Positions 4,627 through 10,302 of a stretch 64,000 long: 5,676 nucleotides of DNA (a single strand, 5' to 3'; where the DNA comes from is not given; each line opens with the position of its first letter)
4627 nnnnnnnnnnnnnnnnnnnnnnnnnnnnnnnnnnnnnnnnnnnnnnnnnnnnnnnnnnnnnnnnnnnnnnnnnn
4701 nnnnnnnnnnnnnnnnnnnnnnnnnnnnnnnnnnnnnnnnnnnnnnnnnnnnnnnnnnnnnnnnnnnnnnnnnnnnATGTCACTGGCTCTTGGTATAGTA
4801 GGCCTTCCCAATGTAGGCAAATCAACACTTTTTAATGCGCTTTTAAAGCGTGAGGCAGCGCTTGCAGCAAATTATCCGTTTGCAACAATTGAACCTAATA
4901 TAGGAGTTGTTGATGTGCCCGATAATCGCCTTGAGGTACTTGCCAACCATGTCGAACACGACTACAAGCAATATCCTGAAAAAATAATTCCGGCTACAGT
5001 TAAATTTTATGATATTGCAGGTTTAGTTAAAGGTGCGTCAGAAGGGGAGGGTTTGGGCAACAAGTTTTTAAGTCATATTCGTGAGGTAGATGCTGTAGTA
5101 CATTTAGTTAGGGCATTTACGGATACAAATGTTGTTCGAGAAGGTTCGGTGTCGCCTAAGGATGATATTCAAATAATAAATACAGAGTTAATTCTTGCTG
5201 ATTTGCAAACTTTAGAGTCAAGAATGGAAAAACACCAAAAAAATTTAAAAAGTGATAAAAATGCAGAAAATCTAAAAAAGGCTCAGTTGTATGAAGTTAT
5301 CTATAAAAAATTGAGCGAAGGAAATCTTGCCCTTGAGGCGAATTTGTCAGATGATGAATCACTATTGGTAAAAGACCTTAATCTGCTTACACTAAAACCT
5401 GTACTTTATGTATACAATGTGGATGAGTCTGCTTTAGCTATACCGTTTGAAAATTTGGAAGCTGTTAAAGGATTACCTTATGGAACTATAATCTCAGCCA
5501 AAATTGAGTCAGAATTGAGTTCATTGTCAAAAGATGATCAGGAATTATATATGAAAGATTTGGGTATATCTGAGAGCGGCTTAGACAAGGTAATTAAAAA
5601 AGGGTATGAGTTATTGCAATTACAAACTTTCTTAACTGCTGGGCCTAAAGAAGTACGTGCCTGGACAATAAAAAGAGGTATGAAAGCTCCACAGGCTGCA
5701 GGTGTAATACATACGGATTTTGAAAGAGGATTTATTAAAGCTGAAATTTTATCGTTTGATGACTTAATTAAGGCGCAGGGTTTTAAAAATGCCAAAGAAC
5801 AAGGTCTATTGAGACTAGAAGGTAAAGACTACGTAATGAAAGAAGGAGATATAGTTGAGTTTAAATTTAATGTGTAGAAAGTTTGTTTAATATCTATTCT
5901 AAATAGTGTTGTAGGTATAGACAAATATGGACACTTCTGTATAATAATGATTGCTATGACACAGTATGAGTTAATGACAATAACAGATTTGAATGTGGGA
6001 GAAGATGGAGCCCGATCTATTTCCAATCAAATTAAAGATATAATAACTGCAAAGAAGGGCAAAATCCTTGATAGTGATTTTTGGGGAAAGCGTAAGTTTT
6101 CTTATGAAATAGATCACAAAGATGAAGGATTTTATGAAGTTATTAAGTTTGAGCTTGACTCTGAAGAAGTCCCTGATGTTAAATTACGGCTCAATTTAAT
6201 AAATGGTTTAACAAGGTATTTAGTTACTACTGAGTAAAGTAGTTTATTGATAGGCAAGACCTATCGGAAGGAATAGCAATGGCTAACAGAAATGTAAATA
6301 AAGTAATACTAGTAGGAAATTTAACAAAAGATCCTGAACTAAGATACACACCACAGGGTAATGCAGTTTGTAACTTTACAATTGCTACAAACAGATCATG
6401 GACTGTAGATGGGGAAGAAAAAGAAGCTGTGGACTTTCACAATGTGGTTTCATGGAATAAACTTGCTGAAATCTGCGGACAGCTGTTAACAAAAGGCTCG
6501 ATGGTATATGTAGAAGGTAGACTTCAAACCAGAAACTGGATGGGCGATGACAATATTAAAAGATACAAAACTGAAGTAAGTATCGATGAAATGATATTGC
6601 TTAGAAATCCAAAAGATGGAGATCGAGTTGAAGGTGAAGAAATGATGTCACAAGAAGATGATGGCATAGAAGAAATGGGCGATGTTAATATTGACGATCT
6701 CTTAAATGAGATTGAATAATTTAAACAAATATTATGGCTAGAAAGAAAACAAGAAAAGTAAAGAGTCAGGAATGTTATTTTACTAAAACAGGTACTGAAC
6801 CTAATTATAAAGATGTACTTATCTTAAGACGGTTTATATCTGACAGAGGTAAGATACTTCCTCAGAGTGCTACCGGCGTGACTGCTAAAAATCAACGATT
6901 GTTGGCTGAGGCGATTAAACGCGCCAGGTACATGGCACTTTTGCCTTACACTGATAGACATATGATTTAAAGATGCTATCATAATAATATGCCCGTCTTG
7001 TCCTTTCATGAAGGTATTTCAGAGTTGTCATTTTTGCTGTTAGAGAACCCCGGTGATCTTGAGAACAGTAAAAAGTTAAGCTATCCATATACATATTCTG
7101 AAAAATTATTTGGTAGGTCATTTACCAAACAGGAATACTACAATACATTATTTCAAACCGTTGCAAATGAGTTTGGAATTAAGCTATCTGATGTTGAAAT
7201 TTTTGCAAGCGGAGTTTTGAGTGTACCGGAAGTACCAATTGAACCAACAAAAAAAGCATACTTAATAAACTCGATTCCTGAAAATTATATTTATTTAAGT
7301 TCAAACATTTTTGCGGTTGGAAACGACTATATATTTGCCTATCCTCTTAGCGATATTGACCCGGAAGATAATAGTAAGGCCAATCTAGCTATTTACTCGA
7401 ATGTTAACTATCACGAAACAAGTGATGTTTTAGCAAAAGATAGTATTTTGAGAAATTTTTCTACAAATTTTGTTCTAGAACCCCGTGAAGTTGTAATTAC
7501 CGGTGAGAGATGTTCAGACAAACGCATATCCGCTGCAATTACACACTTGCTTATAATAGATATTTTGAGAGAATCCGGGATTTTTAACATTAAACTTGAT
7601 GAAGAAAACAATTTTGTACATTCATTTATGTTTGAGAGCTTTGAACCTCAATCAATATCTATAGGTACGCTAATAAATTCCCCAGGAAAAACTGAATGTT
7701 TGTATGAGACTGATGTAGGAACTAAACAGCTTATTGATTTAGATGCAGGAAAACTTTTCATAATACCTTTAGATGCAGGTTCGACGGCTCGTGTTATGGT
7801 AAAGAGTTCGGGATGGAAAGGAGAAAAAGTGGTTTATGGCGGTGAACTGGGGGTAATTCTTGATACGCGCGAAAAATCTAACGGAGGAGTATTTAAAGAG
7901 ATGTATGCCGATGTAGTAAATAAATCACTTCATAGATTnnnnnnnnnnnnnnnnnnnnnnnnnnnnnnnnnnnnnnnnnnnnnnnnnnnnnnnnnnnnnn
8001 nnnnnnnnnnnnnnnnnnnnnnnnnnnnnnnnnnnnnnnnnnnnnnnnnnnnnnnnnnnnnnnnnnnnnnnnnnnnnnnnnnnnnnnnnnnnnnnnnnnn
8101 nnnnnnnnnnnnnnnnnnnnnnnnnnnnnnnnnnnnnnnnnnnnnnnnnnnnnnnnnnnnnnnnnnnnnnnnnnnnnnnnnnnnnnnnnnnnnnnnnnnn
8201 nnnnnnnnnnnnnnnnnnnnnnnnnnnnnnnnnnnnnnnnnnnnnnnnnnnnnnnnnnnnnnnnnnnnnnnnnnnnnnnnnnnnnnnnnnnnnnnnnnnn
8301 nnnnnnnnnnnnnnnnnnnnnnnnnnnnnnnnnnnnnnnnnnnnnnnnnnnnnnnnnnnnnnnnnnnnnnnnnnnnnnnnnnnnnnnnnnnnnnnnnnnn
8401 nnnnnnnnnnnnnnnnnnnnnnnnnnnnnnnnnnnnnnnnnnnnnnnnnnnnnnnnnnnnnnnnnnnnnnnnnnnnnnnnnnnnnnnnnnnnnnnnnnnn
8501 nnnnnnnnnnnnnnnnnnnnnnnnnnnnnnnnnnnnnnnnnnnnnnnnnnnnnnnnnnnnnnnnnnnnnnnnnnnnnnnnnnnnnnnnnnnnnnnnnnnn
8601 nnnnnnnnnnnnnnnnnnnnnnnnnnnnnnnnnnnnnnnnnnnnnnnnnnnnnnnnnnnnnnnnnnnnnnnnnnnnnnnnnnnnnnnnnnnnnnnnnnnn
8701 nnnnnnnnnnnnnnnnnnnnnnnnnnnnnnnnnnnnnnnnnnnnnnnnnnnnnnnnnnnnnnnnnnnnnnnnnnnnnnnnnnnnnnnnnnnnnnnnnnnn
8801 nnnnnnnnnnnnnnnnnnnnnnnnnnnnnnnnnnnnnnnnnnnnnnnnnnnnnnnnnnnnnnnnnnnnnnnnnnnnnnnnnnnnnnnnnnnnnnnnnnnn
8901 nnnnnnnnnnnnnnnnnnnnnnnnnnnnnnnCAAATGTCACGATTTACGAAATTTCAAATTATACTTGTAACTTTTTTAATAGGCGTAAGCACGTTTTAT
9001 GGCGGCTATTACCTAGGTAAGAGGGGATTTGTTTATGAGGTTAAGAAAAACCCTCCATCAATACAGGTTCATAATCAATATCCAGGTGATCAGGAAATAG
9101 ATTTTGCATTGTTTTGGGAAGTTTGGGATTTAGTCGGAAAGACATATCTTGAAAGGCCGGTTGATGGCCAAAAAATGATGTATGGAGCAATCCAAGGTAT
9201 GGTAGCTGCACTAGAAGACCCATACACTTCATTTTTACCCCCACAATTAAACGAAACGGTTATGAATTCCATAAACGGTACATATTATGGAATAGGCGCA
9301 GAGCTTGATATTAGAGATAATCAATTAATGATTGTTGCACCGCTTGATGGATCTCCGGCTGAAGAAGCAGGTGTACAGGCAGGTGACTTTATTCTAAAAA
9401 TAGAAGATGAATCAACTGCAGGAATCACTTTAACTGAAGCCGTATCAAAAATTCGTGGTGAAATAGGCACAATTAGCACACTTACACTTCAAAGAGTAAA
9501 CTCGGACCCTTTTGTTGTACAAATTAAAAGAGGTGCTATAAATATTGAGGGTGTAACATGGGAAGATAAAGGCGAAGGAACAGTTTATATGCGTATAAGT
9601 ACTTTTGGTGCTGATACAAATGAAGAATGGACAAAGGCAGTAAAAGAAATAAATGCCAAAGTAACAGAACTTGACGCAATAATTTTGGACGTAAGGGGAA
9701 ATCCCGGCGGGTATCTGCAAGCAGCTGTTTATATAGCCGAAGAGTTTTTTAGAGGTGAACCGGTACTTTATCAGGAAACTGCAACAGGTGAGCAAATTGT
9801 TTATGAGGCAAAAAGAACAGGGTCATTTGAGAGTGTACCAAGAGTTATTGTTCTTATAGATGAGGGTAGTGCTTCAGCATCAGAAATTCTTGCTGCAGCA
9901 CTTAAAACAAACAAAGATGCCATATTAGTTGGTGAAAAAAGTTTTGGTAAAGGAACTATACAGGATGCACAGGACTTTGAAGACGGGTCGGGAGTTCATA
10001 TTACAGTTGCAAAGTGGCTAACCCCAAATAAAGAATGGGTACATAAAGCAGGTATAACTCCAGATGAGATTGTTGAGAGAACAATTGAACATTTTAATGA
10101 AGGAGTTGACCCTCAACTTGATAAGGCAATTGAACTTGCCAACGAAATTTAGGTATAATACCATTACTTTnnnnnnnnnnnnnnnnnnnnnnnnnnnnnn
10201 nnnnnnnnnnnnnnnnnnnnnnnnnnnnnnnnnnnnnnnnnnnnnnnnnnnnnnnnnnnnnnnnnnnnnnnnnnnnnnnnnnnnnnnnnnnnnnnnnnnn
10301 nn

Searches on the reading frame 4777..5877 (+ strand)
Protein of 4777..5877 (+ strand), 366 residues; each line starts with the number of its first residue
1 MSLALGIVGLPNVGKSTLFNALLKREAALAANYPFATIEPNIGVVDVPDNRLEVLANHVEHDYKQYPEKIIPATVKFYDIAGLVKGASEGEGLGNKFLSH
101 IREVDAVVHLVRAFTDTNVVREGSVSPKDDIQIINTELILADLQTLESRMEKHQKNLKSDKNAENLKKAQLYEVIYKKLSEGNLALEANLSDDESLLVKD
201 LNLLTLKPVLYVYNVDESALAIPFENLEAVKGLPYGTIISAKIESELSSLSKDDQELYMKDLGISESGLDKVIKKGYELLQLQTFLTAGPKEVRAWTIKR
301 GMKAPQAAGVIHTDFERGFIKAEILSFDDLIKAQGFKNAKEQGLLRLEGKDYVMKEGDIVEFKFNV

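Call 27: search_protein_families(library=pfam, proteins=[window:4777-5877:+], max_evalue=0.00001)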
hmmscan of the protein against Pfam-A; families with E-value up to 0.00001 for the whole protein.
window:4777-5877:+ (366 aa): 3 families
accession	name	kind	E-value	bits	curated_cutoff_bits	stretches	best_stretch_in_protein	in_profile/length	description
PF06071.19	YchF-GTPase_C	-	1.2e-38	131.5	27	1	282-365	1-84/84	Protein of unknown function (DUF933)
PF01926.29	MMR_HSR1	-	7.2e-22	78.1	21.9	1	6-117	3-86/113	50S ribosome-binding GTPase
PF02421.24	FeoB_N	-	1.6e-06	28.2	27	1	6-54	4-51/156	Ferrous iron transport protein B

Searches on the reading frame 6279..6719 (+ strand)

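Call 83: search_protein_families(library=ncbifam, proteins=[window:6279-6719:+], max_evalue=0.01)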
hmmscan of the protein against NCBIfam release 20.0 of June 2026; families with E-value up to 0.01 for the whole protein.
window:6279-6719:+ (146 aa): 20 families
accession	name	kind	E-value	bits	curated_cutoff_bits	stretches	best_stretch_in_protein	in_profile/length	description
TIGR00621.2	ssb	subfamily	1.7e-45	155.3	53.95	1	4-126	2-124/165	single-stranded DNA-binding protein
NF006533.0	PRK09010.1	subfamily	1.4e-36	126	260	1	1-103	1-105/177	single-stranded DNA-binding protein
NF004357.0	PRK05733.1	subfamily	1.2e-34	119.8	241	1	4-118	3-121/172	single-stranded DNA-binding protein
NF005406.0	PRK06958.1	subfamily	4.5e-34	118.5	252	1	5-126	3-126/182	single-stranded DNA-binding protein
NF010292.0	PRK13732.1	subfamily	2.1e-31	109.2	265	1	1-103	1-104/175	single-stranded DNA-binding protein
NF005241.0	PRK06751.1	equivalog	1.4e-29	103.4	313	1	6-115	2-109/173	single-stranded DNA-binding protein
NF006297.0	PRK08486.1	equivalog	2.3e-28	99.6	212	1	7-123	3-122/182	single-stranded DNA-binding protein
NF006445.0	PRK08763.1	subfamily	2.3e-27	96.2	246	1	4-119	3-119/164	single-stranded DNA-binding protein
NF004972.0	PRK06341.1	equivalog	3.3e-27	95.5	254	1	5-116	4-118/166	single-stranded DNA-binding protein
NF005580.0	PRK07275.1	subfamily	9.2e-25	87.7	254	1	6-110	2-105/162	single-stranded DNA-binding protein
NF005242.0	PRK06752.1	equivalog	1.2e-22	80.1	189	1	6-113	2-108/112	single-stranded DNA-binding protein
NF005170.0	PRK06642.1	equivalog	2.1e-22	79.6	270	1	5-104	4-106/152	single-stranded DNA-binding protein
NF005851.0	PRK07772.1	subfamily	1.2e-21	77.8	194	1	9-105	7-106/191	single-stranded DNA-binding protein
NF005579.0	PRK07274.1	equivalog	6.9e-21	74.3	169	1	6-109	2-103/131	single-stranded DNA-binding protein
NF005674.0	PRK07459.1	equivalog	1.7e-18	66.7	161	1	5-121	2-114/121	single-stranded DNA-binding protein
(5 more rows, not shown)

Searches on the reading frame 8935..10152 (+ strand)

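Call 27: search_protein_families(library=pfam, proteins=[window:8935-10152:+], max_evalue=0.00001)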
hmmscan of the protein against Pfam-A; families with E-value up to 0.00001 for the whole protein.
window:8935-10152:+ (405 aa): 4 families
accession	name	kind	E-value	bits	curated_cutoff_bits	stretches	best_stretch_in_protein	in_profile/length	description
PF03572.23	Peptidase_S41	-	1.1e-46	158.8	24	1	217-379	3-164/165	Peptidase family S41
PF17820.7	PDZ_6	-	1.2e-10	41.4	27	1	133-187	2-54/54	PDZ domain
PF22694.1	CtpB_N-like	-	2.1e-09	38.1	27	1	23-101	6-81/85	Activating protease CtpB N-terminal domain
PF00595.29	PDZ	-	1.3e-06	29.1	23.2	1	119-178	11-74/81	PDZ domain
